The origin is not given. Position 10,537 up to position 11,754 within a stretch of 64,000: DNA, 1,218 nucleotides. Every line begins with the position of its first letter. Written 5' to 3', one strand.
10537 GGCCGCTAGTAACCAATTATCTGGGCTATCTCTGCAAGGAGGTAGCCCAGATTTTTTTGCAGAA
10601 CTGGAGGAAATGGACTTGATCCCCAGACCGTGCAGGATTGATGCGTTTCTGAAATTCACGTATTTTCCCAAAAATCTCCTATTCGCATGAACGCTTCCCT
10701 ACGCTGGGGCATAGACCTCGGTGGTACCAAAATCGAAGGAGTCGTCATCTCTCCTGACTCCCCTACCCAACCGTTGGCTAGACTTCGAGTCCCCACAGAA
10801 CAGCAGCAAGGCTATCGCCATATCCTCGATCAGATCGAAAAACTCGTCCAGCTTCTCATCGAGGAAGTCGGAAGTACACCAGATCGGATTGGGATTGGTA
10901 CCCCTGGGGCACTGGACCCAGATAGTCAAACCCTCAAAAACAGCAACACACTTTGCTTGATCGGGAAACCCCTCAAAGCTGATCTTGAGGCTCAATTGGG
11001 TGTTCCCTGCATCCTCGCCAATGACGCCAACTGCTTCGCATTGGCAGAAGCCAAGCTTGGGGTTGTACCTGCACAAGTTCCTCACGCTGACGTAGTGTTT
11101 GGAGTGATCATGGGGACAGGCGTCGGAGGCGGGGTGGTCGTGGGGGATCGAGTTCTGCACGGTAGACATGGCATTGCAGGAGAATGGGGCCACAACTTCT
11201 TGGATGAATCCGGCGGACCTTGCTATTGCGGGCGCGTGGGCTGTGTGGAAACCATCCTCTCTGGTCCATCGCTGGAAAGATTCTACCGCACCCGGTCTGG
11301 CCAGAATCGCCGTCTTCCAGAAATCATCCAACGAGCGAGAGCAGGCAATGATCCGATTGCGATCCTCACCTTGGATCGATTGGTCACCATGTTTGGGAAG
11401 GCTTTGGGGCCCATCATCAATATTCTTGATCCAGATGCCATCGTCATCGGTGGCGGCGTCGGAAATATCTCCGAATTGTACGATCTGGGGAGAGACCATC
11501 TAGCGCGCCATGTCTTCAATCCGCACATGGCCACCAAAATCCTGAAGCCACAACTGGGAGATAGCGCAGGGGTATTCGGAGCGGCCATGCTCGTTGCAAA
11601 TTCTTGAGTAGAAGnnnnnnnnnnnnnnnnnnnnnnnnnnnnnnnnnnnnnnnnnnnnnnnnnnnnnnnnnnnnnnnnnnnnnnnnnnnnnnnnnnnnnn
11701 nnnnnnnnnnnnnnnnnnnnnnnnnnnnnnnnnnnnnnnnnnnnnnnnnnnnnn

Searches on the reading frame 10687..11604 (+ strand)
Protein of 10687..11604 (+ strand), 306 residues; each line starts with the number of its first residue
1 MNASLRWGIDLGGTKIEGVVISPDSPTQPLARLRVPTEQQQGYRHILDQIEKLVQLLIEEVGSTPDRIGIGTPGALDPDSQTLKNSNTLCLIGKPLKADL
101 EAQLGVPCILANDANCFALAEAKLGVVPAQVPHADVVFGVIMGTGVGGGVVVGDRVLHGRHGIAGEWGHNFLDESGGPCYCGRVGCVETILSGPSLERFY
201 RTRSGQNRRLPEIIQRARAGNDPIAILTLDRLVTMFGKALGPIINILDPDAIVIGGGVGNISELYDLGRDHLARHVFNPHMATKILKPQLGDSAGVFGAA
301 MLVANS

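Call 73: search_protein_families(library=pfam, max_evalue=0.0001, proteins=[window:10687-11604:+])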
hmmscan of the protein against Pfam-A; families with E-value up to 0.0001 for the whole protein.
window:10687-11604:+ (306 aa): 2 families
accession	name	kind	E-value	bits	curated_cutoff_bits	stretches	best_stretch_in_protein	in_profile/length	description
PF00480.26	ROK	-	3.8e-67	227.3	22.9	1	7-304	2-292/294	ROK family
PF02685.22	Glucokinase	-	1.7e-05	24.5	22.1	0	187-258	184-262/314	Glucokinase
